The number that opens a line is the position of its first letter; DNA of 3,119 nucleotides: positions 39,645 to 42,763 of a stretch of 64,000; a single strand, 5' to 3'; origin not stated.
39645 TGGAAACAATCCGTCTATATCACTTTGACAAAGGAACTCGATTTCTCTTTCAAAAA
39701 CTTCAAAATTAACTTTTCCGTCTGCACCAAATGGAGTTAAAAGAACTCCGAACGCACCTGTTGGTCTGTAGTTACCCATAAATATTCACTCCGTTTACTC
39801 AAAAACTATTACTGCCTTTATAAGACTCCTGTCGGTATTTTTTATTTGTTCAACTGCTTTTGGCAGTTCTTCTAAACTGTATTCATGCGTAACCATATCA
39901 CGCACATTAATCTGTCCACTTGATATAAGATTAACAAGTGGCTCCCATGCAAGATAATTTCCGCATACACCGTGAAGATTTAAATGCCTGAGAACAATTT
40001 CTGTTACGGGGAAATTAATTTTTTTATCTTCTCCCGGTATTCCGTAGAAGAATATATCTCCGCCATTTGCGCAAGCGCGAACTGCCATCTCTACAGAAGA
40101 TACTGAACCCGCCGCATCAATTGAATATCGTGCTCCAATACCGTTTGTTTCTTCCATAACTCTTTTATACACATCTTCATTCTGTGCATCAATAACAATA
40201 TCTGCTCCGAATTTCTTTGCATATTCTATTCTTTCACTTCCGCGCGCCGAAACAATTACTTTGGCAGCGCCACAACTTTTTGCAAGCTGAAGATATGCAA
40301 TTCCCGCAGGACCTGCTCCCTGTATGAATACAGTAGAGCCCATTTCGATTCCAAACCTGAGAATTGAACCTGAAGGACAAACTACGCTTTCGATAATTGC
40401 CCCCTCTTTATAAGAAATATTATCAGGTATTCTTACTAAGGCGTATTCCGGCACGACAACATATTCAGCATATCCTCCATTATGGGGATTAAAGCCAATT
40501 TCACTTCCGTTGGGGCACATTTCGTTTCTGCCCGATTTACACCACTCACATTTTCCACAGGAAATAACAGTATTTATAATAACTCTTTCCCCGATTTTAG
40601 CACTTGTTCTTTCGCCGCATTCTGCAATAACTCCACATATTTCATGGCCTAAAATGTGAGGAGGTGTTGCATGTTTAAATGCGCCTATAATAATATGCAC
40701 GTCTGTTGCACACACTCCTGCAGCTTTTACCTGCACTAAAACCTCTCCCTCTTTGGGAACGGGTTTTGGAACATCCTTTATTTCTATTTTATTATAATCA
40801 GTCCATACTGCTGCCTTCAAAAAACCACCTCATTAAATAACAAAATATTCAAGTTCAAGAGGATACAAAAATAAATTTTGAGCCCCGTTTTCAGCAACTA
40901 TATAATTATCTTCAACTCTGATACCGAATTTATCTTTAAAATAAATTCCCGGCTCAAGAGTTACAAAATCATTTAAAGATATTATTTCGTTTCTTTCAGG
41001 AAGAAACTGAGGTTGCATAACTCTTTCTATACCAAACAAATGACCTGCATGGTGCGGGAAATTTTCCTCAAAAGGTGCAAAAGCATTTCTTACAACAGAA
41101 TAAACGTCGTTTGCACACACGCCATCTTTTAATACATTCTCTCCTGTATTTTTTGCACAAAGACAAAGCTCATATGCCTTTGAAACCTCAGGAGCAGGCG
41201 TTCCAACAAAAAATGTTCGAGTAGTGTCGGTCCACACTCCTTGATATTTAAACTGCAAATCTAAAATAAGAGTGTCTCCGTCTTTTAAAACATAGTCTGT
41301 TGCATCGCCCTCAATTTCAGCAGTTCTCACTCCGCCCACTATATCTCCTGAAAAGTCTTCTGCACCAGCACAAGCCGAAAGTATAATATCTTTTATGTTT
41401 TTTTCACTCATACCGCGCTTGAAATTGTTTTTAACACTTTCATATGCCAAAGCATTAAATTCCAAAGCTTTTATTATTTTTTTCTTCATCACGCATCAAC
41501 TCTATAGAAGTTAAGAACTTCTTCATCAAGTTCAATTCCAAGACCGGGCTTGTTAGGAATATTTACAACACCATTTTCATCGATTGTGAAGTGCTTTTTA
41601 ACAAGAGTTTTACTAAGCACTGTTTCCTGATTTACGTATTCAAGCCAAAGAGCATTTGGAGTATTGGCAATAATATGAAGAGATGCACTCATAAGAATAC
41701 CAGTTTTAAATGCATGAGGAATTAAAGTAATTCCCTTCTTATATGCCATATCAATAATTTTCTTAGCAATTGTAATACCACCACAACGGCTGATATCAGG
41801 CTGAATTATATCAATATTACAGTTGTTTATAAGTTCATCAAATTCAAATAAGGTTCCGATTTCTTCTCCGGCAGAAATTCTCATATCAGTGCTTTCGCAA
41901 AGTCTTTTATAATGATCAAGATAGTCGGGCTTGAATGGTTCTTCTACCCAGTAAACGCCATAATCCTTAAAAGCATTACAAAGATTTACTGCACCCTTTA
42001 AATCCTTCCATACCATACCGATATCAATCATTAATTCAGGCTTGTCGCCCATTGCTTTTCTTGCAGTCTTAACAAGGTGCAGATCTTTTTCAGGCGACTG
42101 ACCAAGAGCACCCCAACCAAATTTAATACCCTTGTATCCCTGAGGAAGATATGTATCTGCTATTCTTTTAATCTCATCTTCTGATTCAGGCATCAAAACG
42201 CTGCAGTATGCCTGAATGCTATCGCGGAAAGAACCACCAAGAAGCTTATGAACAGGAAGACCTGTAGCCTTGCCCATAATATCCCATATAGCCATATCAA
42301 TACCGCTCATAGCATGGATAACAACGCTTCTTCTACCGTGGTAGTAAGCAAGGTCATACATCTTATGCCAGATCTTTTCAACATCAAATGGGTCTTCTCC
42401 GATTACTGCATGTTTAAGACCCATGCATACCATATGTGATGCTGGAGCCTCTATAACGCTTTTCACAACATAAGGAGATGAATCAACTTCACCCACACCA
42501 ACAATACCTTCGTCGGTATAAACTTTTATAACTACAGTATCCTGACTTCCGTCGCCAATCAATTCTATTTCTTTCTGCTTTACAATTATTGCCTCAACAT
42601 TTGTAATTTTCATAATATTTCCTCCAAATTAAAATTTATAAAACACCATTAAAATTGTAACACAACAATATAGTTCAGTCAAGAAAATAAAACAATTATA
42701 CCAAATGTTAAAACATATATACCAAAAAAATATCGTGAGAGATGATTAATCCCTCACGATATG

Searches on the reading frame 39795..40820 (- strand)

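Call 45: search_protein_families(library=pfam, proteins=[window:39795-40820:-], max_evalue=0.01)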
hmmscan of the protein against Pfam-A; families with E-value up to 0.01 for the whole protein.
window:39795-40820:- (341 aa): 3 families
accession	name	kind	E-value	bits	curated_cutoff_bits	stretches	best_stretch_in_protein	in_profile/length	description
PF08240.17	ADH_N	-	7.3e-32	110.2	23.5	1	24-133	2-104/104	Alcohol dehydrogenase GroES-like domain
PF00107.32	ADH_zinc_N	-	2e-27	96.1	31.8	1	173-300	3-128/129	Zinc-binding dehydrogenase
PF13602.12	ADH_zinc_N_2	-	9.5e-05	23.8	27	1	204-328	1-125/134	Zinc-binding dehydrogenase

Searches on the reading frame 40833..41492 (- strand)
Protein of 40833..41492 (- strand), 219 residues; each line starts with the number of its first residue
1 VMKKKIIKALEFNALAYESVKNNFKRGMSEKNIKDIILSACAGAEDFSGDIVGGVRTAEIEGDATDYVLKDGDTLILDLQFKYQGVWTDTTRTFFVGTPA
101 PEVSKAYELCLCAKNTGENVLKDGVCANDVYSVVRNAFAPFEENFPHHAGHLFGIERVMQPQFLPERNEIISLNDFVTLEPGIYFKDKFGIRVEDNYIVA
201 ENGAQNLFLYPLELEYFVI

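Call 45: search_protein_families(library=pfam, proteins=[window:40833-41492:-], max_evalue=0.01)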
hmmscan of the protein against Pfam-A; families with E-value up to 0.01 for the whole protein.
window:40833-41492:- (219 aa): 1 family
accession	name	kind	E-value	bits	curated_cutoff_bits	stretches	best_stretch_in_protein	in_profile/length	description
PF00557.29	Peptidase_M24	-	4.5e-36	125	23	1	5-201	2-208/208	Metallopeptidase family M24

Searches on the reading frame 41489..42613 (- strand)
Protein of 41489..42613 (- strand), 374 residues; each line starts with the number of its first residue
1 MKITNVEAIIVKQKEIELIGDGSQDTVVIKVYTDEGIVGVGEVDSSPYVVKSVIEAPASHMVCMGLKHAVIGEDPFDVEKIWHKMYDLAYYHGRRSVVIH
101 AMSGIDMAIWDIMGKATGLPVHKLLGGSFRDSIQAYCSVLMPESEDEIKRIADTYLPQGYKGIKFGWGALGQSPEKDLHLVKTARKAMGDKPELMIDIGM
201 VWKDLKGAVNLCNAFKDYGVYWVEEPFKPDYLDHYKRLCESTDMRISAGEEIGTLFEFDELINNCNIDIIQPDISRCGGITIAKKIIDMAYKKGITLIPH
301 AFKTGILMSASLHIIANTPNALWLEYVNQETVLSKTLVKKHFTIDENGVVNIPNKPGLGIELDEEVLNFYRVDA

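Call 3: search_protein_families(library=pfam, proteins=[window:41489-42613:-], max_evalue=0.1)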
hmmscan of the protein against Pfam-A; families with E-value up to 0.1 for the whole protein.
window:41489-42613:- (374 aa): 2 families
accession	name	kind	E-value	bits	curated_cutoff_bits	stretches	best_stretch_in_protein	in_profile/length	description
PF13378.12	MR_MLE_C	-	3.1e-57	194.2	29.4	1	151-366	5-219/219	Enolase C-terminal domain-like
PF02746.21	MR_MLE_N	-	2.7e-19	69.9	22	1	23-126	25-117/117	Mandelate racemase / muconate lactonizing enzyme, N-terminal domain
